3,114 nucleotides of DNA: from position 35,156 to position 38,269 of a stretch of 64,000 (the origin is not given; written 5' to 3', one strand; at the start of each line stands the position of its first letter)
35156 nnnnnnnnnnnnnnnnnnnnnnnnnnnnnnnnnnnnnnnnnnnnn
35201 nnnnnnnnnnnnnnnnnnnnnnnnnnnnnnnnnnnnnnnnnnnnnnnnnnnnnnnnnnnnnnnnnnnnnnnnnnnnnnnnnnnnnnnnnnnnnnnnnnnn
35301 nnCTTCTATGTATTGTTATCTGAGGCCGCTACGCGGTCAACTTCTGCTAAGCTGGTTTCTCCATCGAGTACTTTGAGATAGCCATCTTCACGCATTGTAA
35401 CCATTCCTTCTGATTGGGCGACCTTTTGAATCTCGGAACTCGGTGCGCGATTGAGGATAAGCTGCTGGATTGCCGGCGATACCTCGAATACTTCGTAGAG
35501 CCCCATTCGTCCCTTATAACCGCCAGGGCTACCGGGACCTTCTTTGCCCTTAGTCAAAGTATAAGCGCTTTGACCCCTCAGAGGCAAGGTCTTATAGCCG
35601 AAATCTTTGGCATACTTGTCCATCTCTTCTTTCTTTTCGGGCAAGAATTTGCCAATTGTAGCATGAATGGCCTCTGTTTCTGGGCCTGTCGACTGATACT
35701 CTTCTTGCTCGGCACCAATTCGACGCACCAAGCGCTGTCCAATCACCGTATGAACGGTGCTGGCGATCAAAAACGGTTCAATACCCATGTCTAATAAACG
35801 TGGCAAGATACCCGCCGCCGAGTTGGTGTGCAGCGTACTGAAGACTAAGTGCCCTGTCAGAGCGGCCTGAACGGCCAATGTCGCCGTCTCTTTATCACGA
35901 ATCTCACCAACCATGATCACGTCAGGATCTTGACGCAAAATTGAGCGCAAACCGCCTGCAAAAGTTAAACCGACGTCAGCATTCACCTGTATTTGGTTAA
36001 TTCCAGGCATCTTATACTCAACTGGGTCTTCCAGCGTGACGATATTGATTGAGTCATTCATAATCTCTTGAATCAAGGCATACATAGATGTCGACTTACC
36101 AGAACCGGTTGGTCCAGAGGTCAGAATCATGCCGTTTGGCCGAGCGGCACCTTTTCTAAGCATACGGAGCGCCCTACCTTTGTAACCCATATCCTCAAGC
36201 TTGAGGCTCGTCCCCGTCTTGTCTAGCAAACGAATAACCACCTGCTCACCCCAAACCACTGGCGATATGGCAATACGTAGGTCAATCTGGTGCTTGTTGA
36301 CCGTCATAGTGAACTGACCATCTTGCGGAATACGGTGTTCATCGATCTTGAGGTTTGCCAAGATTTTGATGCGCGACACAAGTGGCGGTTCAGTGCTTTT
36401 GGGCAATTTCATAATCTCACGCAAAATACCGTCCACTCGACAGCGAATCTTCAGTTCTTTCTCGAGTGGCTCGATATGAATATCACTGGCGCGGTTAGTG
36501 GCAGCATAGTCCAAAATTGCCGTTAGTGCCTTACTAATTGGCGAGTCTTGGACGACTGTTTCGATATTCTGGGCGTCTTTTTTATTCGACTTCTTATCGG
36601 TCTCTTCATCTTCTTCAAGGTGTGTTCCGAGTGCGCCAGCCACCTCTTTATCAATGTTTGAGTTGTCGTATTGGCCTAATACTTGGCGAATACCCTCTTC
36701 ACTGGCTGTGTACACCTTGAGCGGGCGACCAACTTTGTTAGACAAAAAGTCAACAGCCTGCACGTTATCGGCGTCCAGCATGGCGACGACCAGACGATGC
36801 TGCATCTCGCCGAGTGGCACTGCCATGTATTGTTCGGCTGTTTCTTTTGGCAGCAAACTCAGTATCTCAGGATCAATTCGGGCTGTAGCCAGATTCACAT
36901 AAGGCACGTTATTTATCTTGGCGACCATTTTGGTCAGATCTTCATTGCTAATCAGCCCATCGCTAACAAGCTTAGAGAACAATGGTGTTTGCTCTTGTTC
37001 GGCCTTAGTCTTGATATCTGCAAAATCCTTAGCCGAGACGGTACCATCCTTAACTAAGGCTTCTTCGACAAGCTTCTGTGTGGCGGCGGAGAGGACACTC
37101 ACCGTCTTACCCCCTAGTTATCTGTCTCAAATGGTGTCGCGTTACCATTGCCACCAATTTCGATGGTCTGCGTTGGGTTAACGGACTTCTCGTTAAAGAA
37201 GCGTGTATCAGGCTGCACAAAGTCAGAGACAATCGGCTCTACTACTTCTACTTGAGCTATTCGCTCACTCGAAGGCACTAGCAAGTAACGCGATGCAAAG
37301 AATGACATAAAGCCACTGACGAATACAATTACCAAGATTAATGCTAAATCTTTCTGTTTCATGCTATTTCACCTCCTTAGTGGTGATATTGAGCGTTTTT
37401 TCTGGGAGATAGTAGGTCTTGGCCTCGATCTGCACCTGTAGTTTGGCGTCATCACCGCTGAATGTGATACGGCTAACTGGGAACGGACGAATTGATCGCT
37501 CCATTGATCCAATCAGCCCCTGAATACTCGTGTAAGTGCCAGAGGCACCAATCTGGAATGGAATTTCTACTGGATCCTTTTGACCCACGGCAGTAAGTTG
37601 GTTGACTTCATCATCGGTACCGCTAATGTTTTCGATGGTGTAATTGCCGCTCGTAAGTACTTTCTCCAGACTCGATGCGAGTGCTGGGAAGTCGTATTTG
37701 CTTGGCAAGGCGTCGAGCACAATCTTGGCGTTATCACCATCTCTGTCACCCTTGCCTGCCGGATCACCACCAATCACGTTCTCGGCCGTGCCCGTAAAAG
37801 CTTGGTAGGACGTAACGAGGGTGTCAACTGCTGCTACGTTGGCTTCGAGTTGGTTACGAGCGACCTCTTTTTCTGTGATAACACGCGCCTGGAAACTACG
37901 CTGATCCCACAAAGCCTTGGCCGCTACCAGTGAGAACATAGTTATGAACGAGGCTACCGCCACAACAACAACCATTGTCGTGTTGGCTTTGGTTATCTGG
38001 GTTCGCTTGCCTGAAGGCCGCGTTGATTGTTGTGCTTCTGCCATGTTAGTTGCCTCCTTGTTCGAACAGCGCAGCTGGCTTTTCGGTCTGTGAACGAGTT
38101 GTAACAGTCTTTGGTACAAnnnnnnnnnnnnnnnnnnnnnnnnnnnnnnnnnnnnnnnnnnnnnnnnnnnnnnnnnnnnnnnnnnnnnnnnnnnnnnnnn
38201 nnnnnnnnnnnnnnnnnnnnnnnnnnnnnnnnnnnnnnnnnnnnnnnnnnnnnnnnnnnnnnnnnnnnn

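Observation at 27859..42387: Complete secretin-less type IV pilus locus with an 834-aa secreted protein at the operon head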

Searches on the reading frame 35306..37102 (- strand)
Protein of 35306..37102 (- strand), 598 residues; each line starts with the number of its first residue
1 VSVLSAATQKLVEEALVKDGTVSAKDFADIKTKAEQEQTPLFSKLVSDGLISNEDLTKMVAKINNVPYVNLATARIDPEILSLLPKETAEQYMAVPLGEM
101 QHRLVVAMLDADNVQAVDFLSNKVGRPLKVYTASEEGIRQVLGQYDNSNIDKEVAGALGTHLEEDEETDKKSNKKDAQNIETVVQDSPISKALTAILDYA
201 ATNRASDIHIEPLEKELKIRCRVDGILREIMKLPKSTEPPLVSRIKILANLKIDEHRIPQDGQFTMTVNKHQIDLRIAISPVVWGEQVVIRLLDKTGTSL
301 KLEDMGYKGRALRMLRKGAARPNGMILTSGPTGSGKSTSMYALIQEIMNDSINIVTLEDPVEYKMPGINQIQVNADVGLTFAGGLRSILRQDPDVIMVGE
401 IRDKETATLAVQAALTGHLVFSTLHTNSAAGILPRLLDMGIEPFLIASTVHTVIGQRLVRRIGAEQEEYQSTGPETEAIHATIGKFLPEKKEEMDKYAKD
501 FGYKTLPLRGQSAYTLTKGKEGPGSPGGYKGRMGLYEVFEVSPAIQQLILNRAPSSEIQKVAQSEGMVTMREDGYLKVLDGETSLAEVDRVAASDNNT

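Call 5: search_protein_families(library=pfam, proteins=[window:35306-37102:-], max_evalue=0.01)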
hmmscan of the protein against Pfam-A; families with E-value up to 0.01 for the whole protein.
window:35306-37102:- (598 aa): 5 families
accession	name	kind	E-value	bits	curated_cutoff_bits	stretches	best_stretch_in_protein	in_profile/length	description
PF00437.27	T2SSE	-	4.2e-119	398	24.9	1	185-590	4-370/370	Type II/IV secretion system protein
PF05157.20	MshEN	-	3.3e-14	53.1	23.1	1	65-146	2-84/90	MshEN domain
PF13173.12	AAA_14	-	0.0019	18.6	27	1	325-366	4-46/129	AAA domain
PF20720.3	nSTAND3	-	0.0032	17.6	27.2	1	323-362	17-56/155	Novel STAND NTPase 3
PF13555.12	AAA_29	-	0.0092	16.2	27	0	321-344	20-43/61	P-loop containing region of AAA domain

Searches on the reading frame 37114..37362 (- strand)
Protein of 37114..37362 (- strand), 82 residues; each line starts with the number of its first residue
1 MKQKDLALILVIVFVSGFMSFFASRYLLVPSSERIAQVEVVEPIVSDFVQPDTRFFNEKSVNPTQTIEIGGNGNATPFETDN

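Call 4: search_protein_families(library=pfam, proteins=[window:37114-37362:-], max_evalue=0.1)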
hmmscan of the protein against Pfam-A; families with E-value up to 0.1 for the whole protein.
window:37114-37362:- (82 aa): 2 families
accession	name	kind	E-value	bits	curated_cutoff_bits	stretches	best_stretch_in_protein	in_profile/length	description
PF10332.14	DUF2418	-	0.022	15.7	22.3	1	5-54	38-87/96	Protein of unknown function (DUF2418)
PF19885.4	DUF6358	-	0.047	14.4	28.4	1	6-30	11-35/61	Family of unknown function (DUF6358)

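Call 48: search_protein_families(library=ncbifam, proteins=[window:37114-37362:-], max_evalue=0.01)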
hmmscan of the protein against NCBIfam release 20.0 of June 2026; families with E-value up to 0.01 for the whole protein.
window:37114-37362:- (82 aa): 0 families

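Call 61: find_homologous_proteins(query=A3, max_evalue=0.001)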
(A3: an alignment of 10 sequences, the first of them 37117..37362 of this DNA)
Query A3 (10 sequences) (82 aa, profile of the alignment): 1938 proteins with E <= 0.001 among 3981 candidates; the best 120 are listed.
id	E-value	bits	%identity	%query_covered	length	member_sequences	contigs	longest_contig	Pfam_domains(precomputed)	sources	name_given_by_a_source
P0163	8.4e-37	143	77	100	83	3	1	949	-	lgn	-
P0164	1.4e-36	142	80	99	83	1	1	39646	-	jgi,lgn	jgi:hypothetical protein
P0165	1.1e-35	139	80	100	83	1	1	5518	-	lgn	-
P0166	1.5e-35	139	76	100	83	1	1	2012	-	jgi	-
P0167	2.2e-35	138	55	95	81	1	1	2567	-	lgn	-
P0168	3.3e-35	138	47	99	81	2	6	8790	-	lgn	-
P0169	3.8e-35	137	53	85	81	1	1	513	-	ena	-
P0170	4.1e-35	137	74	100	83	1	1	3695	-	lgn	-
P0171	4.7e-35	137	100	100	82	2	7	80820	-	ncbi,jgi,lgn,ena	jgi:hypothetical protein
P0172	4.7e-35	137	54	95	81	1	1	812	-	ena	-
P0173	5.1e-35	137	49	95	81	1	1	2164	-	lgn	-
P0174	6.3e-35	137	78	98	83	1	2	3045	-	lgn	-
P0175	7.2e-35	137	75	98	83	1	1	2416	-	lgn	-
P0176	9.2e-35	136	50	95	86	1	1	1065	-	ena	-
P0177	1.0e-34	136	71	100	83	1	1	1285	-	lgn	-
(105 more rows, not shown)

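Call 79: find_related_loci(query=A3, collection=metagenome_contigs, flank=10000)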
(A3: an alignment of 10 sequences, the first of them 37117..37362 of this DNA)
Query A3 (82 aa) in metagenome_contigs; peptide patterns used: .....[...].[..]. (x = any residue, [..] = any of these).
498 stretches matched a pattern; 221 encode a relative of the query (tblastn E <= 1e-3); the best 80 are kept; 80 distinct loci.
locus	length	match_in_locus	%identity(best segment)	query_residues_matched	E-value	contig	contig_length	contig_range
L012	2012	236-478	77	1-81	2e-31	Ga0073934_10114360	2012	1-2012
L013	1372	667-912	52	1-82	3e-25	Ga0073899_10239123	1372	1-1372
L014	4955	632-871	53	1-80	4e-25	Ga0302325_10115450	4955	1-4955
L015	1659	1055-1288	55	1-78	5e-25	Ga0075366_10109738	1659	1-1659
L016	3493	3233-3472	54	1-80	7e-25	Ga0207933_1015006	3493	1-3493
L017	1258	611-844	60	1-78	5e-25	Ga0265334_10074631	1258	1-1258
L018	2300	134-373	50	1-80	8e-25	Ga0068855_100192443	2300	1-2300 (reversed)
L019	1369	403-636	55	1-78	1e-24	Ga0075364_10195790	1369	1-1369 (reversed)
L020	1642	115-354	49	1-80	2e-24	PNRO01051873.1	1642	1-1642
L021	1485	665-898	55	1-78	2e-24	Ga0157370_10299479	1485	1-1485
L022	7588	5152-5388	53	1-79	2e-24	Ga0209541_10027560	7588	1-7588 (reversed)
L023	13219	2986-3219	54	1-78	3e-24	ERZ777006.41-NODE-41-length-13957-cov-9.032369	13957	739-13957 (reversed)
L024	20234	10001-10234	54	1-78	3e-24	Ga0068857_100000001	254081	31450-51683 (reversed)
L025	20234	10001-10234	51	1-78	4e-24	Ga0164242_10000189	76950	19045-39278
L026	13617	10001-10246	51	1-82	4e-24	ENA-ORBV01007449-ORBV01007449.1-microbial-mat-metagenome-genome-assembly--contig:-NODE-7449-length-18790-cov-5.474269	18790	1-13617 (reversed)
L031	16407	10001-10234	54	1-78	1e-23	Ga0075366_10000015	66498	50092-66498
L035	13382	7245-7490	49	1-82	2e-23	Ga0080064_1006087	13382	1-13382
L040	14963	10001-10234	51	1-78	2e-23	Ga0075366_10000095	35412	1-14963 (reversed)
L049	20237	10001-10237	52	1-79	6e-23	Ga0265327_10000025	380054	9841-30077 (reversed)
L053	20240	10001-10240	50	1-80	1e-22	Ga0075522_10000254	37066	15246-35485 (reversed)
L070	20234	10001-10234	50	1-78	1e-21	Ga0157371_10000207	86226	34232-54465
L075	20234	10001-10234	51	1-79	1e-21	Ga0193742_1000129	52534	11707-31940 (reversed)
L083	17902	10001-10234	50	1-78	7e-21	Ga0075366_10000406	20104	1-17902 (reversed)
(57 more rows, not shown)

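Call 83: search_protein_families(library=pfam, proteins=[L049:3419-4381:+, L053:2752-3687:+, L025:2605-3648:+, L083:4972-5571:+, L035:1238-1843:+, L075:4790-5407:+, L070:4855-5451:+, L031:4572-5153:+, L026:3495-4061:+, L040:5020-5604:+], max_evalue=0.01)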
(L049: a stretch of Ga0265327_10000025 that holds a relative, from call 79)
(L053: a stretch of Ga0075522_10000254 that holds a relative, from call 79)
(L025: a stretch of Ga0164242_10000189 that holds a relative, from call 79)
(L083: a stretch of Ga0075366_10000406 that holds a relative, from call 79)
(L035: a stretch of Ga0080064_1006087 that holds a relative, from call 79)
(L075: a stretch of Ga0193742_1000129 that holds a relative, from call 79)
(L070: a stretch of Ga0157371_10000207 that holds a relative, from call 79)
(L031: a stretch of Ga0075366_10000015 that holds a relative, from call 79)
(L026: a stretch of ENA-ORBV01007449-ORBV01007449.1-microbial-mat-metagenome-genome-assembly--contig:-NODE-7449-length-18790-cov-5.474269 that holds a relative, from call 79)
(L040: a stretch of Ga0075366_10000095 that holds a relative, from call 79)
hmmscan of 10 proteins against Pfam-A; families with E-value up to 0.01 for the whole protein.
L049:3419-4381:+ (320 aa): 1 family
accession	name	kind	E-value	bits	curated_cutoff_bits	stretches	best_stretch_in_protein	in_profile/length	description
PF13623.11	SurA_N_2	-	0.0037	17.6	28.5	0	20-75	5-65/145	SurA-like N-terminal domain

L053:2752-3687:+ (311 aa): 0 families

L025:2605-3648:+ (347 aa): 2 families
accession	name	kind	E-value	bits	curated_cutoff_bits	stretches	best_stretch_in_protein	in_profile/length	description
PF00639.27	Rotamase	-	0.0025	19.2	21.7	0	211-296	10-85/97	PPIC-type PPIASE domain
PF18435.7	EstA_Ig_like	-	0.0078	16.8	26.7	0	158-203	49-95/120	Esterase Ig-like N-terminal domain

L083:4972-5571:+ (199 aa): 10 families
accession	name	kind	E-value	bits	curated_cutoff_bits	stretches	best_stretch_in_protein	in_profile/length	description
PF13181.12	TPR_8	-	4e-05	23.9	25.7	0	108-138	2-32/34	Tetratricopeptide repeat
PF00515.34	TPR_1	-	4.9e-05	23.4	27.8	1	108-138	2-32/34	Tetratricopeptide repeat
PF07719.23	TPR_2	-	0.0001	22.6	27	0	108-138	2-32/34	Tetratricopeptide repeat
PF13424.12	TPR_12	-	0.00012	22.6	30.1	1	109-171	5-74/77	Tetratricopeptide repeat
PF10602.15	RPN7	-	0.0009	19.4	29.6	0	63-135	29-101/174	26S proteasome subunit RPN7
PF25058.1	ARM_TT21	-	0.0029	18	27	1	56-159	9-109/155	Tetratricopeptide repeat protein 21 ARM repeat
PF07857.17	TMEM144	-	0.0046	16.4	26.2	1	39-155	117-227/332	Transmembrane family, TMEM144 of transporters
PF03704.23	BTAD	-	0.0051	17.6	22.1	1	84-168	38-122/146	Bacterial transcriptional activator domain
PF13428.12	TPR_14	-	0.0055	17.7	23.5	0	108-140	2-34/44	Tetratricopeptide repeat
PF13176.12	TPR_7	-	0.0056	17.1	27.9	0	110-132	2-24/36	Tetratricopeptide repeat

L035:1238-1843:+ (201 aa): 16 families
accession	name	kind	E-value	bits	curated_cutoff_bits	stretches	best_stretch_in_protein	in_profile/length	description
PF13181.12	TPR_8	-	3.3e-09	36.6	25.7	1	149-174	3-28/34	Tetratricopeptide repeat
PF07719.23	TPR_2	-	1.2e-08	34.8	27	1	149-177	3-31/34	Tetratricopeptide repeat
PF00515.34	TPR_1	-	1.9e-08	34.2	27.8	1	149-175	3-29/34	Tetratricopeptide repeat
PF14559.12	TPR_19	-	1.9e-07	31.7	25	1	124-182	2-61/68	Tetratricopeptide repeat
PF13424.12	TPR_12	-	7.4e-06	26.5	30.1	1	115-175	6-73/77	Tetratricopeptide repeat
PF13428.12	TPR_14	-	1e-05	26.2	23.5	0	148-180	2-34/44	Tetratricopeptide repeat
PF09976.15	TPR_21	-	3.5e-05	24.1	25.5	1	116-195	116-192/193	Tetratricopeptide repeat-like domain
PF02706.20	Wzz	-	5.9e-05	23.7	25.5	1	44-124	12-88/91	Chain length determinant protein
PF13371.12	TPR_9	-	0.00011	22.6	35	1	123-178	5-60/73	Tetratricopeptide repeat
PF13414.12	TPR_11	-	0.00015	21.8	26.8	1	127-161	8-42/42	TPR repeat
PF13176.12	TPR_7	-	0.00026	21.3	27.9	0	150-175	2-29/36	Tetratricopeptide repeat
PF13174.12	TPR_6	-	0.00044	21.2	26.3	1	153-180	6-33/33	Tetratricopeptide repeat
PF11817.14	Foie-gras_1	-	0.0012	19.1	23.3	1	66-141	137-215/257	Foie gras liver health family 1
PF06552.18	TOM20_plant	-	0.0019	18.5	20.6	1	129-188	51-114/187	Plant specific mitochondrial import receptor subunit TOM20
PF20308.4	TPR-S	-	0.0029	18.6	27.6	1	123-180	28-85/102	Tetratricopeptide Repeats-Sensor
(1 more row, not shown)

L075:4790-5407:+ (205 aa): 0 families

L070:4855-5451:+ (198 aa): 2 families
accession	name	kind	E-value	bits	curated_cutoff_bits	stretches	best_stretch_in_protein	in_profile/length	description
PF00515.34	TPR_1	-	0.00059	20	27.8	1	104-134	2-32/34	Tetratricopeptide repeat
PF07719.23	TPR_2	-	0.00088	19.7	27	1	104-135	2-33/34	Tetratricopeptide repeat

L031:4572-5153:+ (193 aa): 12 families
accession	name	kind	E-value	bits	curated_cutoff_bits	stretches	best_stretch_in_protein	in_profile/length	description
PF00515.34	TPR_1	-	8.3e-09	35.3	27.8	1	139-166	3-30/34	Tetratricopeptide repeat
PF13181.12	TPR_8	-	3.8e-08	33.3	25.7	1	139-166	3-30/34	Tetratricopeptide repeat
PF07719.23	TPR_2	-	7.7e-08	32.3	27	1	139-166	3-30/34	Tetratricopeptide repeat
PF13424.12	TPR_12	-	9.1e-06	26.2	30.1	1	100-168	3-76/77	Tetratricopeptide repeat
PF13428.12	TPR_14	-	6.6e-05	23.7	23.5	0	139-166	3-30/44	Tetratricopeptide repeat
PF13432.12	TPR_16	-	0.00012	22.9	32.7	1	106-166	3-60/65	Tetratricopeptide repeat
PF13176.12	TPR_7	-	0.00026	21.3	27.9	1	140-170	2-32/36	Tetratricopeptide repeat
PF13174.12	TPR_6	-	0.0027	18.7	26.3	0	140-164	3-27/33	Tetratricopeptide repeat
PF13374.12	TPR_10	-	0.0028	18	27.5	0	143-167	8-32/42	Tetratricopeptide repeat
PF13429.12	TPR_15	-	0.004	17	26.2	1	100-167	110-176/280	Tetratricopeptide repeat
PF06682.17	SARAF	-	0.0049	17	30.8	1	14-144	129-258/333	SOCE-associated regulatory factor of calcium homoeostasis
PF14155.11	DUF4307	-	0.0074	16.6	27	0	41-80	3-42/111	Domain of unknown function (DUF4307)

L026:3495-4061:+ (188 aa): 0 families

L040:5020-5604:+ (194 aa): 7 families
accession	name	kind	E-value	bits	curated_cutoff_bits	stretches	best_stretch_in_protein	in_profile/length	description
PF07719.23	TPR_2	-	0.00026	21.3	27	0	106-130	2-26/34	Tetratricopeptide repeat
PF13176.12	TPR_7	-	0.0012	19.2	27.9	0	146-169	6-28/36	Tetratricopeptide repeat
PF13428.12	TPR_14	-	0.0013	19.7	23.5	0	105-132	1-28/44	Tetratricopeptide repeat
PF13424.12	TPR_12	-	0.0013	19.3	30.1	0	144-182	8-48/77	Tetratricopeptide repeat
PF14559.12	TPR_19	-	0.0018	19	25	0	85-131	3-51/68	Tetratricopeptide repeat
PF00515.34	TPR_1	-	0.0035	17.6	27.8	0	109-130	5-26/34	Tetratricopeptide repeat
PF13432.12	TPR_16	-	0.0056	17.5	32.7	0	145-166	37-58/65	Tetratricopeptide repeat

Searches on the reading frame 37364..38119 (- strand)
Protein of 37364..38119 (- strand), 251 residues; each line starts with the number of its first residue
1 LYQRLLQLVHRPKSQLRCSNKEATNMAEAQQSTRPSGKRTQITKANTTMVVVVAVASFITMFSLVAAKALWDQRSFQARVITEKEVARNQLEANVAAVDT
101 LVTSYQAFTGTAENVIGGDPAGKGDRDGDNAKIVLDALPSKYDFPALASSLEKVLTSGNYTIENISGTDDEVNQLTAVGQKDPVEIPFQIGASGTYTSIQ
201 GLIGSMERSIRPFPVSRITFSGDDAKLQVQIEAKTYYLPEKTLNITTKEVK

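Call 4: search_protein_families(library=pfam, proteins=[window:37364-38119:-], max_evalue=0.1)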
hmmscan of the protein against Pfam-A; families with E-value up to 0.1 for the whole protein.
window:37364-38119:- (251 aa): 4 families
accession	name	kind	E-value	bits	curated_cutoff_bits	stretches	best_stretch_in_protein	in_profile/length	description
PF04350.18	PilO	-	0.00064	20.3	22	1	132-236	40-141/145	Pilus assembly protein, PilO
PF11027.13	DUF2615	-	0.0052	17.3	23.4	1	3-66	19-77/104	Protein of unknown function (DUF2615)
PF12326.13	EOS1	-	0.0072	16.7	23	1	17-65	113-161/163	N-glycosylation protein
PF20970.2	MASE10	-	0.017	15.4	27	1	15-70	107-161/186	MASE10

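Call 48: search_protein_families(library=ncbifam, proteins=[window:37364-38119:-], max_evalue=0.01)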
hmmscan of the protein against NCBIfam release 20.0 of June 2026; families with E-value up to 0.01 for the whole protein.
window:37364-38119:- (251 aa): 0 families
